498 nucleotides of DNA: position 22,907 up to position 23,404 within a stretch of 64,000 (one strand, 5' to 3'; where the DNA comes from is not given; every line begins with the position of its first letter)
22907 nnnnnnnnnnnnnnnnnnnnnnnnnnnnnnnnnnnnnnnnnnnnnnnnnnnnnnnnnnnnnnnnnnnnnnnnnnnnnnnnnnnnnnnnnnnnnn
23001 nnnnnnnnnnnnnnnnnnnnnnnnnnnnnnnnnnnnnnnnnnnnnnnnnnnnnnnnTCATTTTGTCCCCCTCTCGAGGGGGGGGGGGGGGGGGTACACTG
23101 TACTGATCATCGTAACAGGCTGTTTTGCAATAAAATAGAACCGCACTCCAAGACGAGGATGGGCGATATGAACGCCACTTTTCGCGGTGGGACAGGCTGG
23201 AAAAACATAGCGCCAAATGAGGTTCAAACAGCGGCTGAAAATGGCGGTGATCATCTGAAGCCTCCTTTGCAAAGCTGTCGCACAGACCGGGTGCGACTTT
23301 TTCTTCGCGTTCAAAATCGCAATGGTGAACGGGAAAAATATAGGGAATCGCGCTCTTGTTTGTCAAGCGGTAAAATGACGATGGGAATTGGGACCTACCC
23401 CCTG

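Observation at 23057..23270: Poly-C17 tract inside a translationally coupled leader ORF directly upstream of the giant gene - candidate phase-variation switch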

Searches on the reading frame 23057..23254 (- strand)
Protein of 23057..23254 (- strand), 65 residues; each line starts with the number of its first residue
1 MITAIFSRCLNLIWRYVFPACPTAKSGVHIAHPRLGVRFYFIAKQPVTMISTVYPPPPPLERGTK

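Call 8: search_protein_families(library=pfam, proteins=[window:23057-23254:-], max_evalue=0.01)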
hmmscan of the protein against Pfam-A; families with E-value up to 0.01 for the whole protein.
window:23057-23254:- (65 aa): 0 families

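Call 40: search_protein_representatives(protein=window:23060-23254:-)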
Query: 65 residues. Proteins with E-value up to 0.001 (for the whole library): 18; up to 1e-10: 7; up to 1e-30: 0. The best 18 are listed.
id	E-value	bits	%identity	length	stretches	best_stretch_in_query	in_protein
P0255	9.7e-19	82.8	71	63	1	1-61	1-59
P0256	1.3e-14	69.8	79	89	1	1-56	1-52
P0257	6.2e-14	67.6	89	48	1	1-36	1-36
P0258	7.2e-14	67.4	72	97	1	1-58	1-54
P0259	1.0e-13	66.9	72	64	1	1-57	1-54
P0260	1.4e-12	63.4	65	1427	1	1-64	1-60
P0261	3.3e-11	59.0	60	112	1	1-60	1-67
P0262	3.8e-10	55.7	56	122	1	1-63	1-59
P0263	2.7e-09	53.0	51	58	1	4-59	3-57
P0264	2.5e-06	43.6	56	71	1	1-62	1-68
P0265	4.6e-06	42.8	64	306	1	1-49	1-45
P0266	1.5e-05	41.1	50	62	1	1-64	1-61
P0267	2.7e-05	40.3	52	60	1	1-65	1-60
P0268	6.8e-05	39.1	62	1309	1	1-42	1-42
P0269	8.1e-05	38.8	36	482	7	16-46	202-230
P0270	8.7e-05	38.7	52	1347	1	1-65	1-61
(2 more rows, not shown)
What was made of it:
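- All but three align from residue 1 of the hit; two of those three look unrelated (call 40).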

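Call 45: find_homologous_proteins(query=A1, max_evalue=0.001)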
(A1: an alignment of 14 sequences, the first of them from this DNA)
Query A1 (14 sequences) (65 aa, profile of the alignment): 65 proteins with E <= 0.001 among 2612 candidates.
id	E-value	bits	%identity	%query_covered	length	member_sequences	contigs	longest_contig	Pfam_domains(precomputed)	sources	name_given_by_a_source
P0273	2.2e-31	126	100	100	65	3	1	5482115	-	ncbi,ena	-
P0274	4.2e-30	122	85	94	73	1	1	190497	-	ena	-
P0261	1.8e-29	120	51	83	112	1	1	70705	-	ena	-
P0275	2.9e-29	119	83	100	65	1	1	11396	-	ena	-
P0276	6.1e-29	118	89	94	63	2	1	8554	-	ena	-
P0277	2.2e-28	116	76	83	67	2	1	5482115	-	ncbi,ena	-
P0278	8.0e-28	114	74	100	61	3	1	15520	-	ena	-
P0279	1.2e-27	114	73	97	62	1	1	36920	-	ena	-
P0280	2.7e-27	113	67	83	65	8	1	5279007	-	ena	-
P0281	4.5e-27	112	78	97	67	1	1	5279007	-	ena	-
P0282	7.9e-27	111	65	95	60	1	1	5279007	-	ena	-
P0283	2.2e-26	110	72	89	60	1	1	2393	-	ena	-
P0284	3.1e-26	109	68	100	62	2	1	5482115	-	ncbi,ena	-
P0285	4.2e-26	109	53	100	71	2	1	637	-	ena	-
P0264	4.7e-26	109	44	83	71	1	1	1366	-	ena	-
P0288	2.0e-25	107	72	83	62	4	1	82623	-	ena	-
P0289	2.5e-25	106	63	97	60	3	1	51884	-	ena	-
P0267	3.9e-24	103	48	100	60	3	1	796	-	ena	-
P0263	4.0e-23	99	48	89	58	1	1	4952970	-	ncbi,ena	-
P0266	4.3e-23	99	42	82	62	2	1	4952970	-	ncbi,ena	-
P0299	1.5e-22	97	84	89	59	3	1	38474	-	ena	-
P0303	1.0e-21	95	72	88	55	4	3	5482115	-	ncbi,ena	-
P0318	1.4e-19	88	44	83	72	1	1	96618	-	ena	-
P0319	4.1e-19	86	75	88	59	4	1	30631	-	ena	-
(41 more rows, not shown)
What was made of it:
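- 23057..23254 (-): Leader ORF (uORF): 65 codons plus TGA, MITAIF................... A 100% identical 65-aa protein is on record on a 5,482,115-bp contig (P0273, call 45).
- A profile search found 65 clusters (call 45).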

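Call 46: list_cluster_members(proteins=[P0273, P0280, P0303, P0288, P0319, P0278, P0289, P0299, P0267, P0277])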
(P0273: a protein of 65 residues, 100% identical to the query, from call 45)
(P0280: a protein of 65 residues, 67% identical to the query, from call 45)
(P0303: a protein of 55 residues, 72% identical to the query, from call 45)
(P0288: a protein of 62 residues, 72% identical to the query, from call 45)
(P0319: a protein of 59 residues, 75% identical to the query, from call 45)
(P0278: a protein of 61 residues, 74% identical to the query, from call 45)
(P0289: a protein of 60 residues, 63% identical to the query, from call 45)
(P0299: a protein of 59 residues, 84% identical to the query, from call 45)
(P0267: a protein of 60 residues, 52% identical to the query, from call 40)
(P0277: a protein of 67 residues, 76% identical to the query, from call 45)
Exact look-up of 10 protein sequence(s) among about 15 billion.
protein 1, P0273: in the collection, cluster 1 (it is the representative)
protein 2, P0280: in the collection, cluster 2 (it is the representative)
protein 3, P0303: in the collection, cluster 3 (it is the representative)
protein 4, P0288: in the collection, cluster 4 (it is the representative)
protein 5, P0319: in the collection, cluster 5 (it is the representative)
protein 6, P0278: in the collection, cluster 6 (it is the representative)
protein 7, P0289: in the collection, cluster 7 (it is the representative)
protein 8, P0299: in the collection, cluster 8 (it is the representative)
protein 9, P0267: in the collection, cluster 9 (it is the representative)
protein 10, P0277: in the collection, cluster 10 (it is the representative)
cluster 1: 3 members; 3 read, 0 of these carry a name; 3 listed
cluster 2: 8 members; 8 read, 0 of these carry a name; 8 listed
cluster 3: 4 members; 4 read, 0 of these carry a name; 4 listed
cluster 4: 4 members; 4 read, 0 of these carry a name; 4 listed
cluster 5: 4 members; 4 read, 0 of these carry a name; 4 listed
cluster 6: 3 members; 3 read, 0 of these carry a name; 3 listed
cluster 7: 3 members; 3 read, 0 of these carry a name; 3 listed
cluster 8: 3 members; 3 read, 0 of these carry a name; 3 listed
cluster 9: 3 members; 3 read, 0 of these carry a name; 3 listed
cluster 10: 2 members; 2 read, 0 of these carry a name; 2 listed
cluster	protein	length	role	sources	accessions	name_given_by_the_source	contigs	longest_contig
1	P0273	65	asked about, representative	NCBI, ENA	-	-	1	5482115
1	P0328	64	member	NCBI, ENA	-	-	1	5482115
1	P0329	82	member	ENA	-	-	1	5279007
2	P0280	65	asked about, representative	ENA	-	-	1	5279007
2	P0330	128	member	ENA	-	-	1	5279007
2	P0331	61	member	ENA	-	-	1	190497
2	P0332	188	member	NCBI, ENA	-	-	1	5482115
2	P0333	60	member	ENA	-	-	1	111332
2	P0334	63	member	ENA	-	-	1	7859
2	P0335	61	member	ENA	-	-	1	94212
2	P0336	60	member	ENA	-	-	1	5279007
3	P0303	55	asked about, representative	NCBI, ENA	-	-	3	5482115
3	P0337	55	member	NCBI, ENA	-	-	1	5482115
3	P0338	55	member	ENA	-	-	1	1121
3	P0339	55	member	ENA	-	-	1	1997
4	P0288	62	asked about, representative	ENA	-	-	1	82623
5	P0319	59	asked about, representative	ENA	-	-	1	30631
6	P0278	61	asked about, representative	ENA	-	-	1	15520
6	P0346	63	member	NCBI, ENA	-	-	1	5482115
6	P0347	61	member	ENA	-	-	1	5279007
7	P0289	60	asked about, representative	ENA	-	-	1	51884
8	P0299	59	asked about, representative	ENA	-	-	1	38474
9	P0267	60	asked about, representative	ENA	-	-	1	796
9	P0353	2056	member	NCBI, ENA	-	-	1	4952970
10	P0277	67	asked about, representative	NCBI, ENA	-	-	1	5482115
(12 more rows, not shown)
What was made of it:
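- On Simple-sequence-repeat contingency locus (slipped-strand phase variation): At least 10 leader copies lie on one 5.48-Mb contig (calls 45, 46).
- At least 10 distinct copies lie on the same 5,482,115-bp contig that carries the 100% identical peptide (calls 45, 46).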

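Call 47: find_encoding_contigs(protein=P0273, flank=3000, max_places=10)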
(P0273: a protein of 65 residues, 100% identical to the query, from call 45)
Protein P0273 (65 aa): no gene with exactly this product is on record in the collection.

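Call 50: find_encoding_contigs(protein=P0353, flank=2500, max_places=5)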
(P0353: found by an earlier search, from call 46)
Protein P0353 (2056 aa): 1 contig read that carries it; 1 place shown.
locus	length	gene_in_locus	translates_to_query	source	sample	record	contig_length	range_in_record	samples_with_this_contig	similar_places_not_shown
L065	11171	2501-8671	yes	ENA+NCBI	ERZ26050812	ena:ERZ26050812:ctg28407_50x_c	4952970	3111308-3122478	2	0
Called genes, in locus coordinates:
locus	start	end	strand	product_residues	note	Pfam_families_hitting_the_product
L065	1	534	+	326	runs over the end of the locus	PF01408:GFO_IDH_MocA, PF22725:GFO_IDH_MocA_C3, PF02894:GFO_IDH_MocA_C (weak)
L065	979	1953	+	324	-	PF00248:Aldo_ket_red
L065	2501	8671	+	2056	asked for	PF07581:Glug (faint), PF00041:fn3, PF16656:Pur_ac_phosph_N (faint), PF00041:fn3, PF05345:He_PIG, PF06486:DUF1093 (faint), PF05345:He_PIG, PF00404:Dockerin_1 (weak)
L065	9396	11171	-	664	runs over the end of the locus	PF16177:ACAS_N, PF00501:AMP-binding, PF13193:AMP-binding_C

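Call 51: find_encoding_contigs(protein=P0280, flank=2500, max_places=10)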
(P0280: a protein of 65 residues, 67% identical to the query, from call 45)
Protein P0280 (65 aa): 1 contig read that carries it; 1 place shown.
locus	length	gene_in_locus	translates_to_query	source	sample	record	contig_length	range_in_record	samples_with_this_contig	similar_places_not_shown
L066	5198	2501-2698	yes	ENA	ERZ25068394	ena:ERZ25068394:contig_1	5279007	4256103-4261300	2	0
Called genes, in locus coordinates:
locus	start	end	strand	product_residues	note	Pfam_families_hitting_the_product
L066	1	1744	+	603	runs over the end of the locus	PF12146:Hydrolase_4 (faint), PF08386:Abhydrolase_4 (faint), PF01738:DLH, PF00326:Peptidase_S9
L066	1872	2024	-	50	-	PF13737:DDE_Tnp_1_5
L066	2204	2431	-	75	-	-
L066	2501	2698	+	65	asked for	-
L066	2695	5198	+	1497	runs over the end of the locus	PF03160:Calx-beta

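Call 52: find_encoding_contigs(protein=P0318, flank=2500, max_places=5)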
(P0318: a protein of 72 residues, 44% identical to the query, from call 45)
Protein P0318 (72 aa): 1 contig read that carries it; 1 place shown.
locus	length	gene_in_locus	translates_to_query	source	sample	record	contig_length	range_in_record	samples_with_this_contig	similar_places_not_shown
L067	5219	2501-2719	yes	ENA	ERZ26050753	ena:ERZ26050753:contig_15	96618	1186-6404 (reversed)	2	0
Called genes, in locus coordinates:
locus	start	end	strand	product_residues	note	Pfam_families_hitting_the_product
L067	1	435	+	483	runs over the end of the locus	PF03136:Pup_ligase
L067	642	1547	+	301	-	PF01590:GAF (weak), PF13185:GAF_2 (weak)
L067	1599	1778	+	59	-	-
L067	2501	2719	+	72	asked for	-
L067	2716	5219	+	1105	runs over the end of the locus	PF03160:Calx-beta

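Call 53: find_encoding_contigs(protein=P0263, flank=2500, max_places=5)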
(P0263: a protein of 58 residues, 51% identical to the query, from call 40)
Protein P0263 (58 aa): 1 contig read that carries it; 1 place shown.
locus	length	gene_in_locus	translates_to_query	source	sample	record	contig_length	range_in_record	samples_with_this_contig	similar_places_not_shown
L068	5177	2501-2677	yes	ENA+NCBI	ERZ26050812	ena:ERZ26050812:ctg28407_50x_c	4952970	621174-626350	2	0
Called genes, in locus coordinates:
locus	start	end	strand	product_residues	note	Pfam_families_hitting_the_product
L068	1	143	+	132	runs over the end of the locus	PF01050:MannoseP_isomer (weak), PF00190:Cupin_1, PF02311:AraC_binding (weak), PF07883:Cupin_2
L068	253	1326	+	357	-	PF07804:HipA_C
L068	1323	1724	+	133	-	PF13657:Couple_hipA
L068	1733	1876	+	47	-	-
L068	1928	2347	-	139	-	-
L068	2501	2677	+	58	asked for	-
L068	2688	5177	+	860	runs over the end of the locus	PF05345:He_PIG, PF06486:DUF1093 (faint), PF05345:He_PIG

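Call 54: find_encoding_contigs(protein=P0266, flank=2500, max_places=5)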
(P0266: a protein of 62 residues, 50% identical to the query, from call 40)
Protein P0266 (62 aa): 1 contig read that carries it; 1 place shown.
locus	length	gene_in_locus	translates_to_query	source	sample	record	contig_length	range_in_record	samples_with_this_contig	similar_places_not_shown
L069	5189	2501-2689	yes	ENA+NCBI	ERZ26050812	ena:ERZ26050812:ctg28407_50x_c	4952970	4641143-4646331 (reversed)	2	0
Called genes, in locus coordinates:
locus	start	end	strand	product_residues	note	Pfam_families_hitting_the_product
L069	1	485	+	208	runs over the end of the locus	PF00578:AhpC-TSA, PF08534:Redoxin, PF20029:DUF6436 (faint), PF13098:Thioredoxin_2 (faint)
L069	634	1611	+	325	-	-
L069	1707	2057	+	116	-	-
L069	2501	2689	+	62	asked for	-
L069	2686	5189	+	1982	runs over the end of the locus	PF00041:fn3, PF05345:He_PIG, PF06486:DUF1093 (faint), PF05345:He_PIG, PF00404:Dockerin_1 (weak)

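Call 72: search_protein_families(library=ncbifam, proteins=[window:23057-23254:-], max_evalue=0.01)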
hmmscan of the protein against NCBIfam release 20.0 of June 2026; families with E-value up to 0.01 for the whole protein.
window:23057-23254:- (65 aa): 0 families
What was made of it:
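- On Protein family membership of the uORF product: No Pfam or NCBIfam hit (calls 8, 72).
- Tried and rejected: Pfam and NCBIfam searches on the uORF peptide found nothing (calls 8, 72).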
